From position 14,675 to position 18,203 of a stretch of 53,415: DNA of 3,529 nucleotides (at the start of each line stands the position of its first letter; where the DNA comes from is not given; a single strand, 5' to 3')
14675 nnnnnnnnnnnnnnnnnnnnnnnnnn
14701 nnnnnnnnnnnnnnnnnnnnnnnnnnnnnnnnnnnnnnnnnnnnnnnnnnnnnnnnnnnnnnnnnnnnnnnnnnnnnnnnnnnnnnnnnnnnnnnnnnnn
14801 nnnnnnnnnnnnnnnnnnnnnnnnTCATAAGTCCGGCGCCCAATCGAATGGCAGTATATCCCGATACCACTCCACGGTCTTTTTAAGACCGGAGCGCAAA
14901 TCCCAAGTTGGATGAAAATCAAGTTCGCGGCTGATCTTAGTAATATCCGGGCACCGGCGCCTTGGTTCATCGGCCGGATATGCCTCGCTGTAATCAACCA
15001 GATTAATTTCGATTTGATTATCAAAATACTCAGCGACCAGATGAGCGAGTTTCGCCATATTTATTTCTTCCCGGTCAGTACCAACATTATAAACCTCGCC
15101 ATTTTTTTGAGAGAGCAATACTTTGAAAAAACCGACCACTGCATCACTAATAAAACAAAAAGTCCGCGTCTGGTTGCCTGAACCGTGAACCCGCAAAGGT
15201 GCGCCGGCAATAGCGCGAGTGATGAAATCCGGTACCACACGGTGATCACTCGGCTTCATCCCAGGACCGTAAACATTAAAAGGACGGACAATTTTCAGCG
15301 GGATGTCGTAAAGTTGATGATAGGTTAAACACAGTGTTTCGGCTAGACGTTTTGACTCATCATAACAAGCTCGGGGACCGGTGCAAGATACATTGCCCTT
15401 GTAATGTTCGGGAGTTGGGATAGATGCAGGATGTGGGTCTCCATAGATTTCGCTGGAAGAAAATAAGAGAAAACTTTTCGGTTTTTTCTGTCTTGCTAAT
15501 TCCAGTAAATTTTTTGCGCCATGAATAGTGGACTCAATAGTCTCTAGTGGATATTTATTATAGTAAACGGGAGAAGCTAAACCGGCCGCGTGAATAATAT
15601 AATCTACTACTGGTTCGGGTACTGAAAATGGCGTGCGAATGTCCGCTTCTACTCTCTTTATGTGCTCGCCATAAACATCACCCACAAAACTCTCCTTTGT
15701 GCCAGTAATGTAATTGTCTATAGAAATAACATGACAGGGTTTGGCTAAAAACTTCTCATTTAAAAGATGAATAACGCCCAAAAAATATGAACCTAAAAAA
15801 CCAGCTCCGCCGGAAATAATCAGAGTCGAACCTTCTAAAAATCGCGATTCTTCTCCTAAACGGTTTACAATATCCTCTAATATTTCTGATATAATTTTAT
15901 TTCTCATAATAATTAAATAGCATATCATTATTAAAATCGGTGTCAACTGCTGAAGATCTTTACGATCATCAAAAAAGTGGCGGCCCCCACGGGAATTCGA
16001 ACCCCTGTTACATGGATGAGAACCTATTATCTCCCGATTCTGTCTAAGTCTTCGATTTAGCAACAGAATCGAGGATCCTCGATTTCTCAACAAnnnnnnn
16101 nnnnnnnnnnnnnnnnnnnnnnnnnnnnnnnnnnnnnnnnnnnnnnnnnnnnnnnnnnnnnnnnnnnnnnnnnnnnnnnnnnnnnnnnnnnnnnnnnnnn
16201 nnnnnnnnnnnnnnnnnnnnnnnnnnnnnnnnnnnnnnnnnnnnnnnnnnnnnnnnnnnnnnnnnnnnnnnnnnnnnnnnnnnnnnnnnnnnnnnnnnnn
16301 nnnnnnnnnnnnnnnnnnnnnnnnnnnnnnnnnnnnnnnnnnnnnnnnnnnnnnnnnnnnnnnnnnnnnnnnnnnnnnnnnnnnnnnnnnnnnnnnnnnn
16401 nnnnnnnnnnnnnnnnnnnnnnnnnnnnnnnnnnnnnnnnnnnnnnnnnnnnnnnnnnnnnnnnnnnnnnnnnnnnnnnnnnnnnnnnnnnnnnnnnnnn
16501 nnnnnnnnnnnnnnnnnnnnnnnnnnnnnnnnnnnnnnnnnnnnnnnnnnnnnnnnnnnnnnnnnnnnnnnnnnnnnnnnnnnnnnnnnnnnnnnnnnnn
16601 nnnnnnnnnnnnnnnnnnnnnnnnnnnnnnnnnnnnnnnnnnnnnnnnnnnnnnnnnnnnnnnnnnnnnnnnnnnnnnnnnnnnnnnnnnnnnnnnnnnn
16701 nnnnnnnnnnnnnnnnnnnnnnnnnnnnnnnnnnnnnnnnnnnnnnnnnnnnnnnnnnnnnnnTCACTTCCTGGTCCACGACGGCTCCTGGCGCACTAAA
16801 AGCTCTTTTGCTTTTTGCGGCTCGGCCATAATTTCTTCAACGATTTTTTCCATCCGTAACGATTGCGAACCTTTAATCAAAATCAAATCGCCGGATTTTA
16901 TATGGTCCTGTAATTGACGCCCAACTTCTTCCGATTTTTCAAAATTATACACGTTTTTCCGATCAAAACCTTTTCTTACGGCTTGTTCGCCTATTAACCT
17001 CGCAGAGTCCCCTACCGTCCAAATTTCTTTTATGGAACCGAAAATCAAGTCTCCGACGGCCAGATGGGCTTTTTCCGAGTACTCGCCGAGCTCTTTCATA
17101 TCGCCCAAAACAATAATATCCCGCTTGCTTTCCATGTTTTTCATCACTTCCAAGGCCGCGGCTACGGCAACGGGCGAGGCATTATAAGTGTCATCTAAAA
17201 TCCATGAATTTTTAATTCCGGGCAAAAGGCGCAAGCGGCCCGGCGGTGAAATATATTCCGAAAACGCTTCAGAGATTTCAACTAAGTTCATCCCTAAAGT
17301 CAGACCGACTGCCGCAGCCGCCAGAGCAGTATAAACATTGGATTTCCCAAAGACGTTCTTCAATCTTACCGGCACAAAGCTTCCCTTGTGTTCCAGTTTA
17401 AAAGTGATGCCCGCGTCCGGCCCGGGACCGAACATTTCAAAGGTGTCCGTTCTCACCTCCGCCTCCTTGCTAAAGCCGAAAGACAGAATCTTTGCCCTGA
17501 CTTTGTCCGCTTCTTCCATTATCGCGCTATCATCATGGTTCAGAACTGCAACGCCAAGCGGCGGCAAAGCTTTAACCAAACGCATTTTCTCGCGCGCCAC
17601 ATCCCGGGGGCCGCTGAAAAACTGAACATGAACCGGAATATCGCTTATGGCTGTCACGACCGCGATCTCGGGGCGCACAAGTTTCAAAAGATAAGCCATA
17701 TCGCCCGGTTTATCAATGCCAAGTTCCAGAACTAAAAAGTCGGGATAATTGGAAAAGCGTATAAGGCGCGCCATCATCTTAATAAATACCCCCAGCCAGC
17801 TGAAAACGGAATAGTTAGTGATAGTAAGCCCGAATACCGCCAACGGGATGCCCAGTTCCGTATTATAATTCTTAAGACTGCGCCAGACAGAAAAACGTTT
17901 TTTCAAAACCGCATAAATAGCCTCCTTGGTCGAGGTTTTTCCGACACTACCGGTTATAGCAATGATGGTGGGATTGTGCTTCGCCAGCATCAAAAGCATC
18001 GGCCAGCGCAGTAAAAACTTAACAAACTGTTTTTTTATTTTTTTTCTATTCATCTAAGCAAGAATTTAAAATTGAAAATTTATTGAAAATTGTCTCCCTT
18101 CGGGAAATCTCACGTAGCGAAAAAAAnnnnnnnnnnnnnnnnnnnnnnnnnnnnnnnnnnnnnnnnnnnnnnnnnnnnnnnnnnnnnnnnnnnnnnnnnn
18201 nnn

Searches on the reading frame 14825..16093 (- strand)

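Call 65: search_protein_families(library=pfam, proteins=[window:14825-16093:-], max_evalue=0.001)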
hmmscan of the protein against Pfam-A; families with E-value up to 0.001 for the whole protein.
window:14825-16093:- (422 aa): 5 families
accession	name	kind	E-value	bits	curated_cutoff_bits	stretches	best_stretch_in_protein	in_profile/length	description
PF01370.27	Epimerase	-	2e-45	155.5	20.9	1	92-338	2-240/240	NAD dependent epimerase/dehydratase family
PF16363.11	GDP_Man_Dehyd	-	1.2e-33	117.4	27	1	93-406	2-332/332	GDP-mannose 4,6 dehydratase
PF07993.18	NAD_binding_4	-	3.2e-09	36.8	20.1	1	163-280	89-210/258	Male sterility protein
PF01073.25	3Beta_HSD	-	1.6e-08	34.4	22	1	92-280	1-187/280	3-beta hydroxysteroid dehydrogenase/isomerase family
PF02719.21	Polysacc_synt_2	-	6.5e-08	32.5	20.2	0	161-213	76-128/293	Polysaccharide biosynthesis protein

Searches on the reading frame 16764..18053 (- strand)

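Call 65: search_protein_families(library=pfam, proteins=[window:16764-18053:-], max_evalue=0.001)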
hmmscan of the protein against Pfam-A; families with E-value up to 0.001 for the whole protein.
window:16764-18053:- (429 aa): 2 families
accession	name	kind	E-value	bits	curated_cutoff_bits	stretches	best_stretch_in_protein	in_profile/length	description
PF08245.18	Mur_ligase_M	-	3.2e-27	96.2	24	2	103-249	56-199/200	Mur ligase middle domain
PF02875.26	Mur_ligase_C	-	5.2e-17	63.3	28.4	1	272-396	1-126/127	Mur ligase, glutamate ligase domain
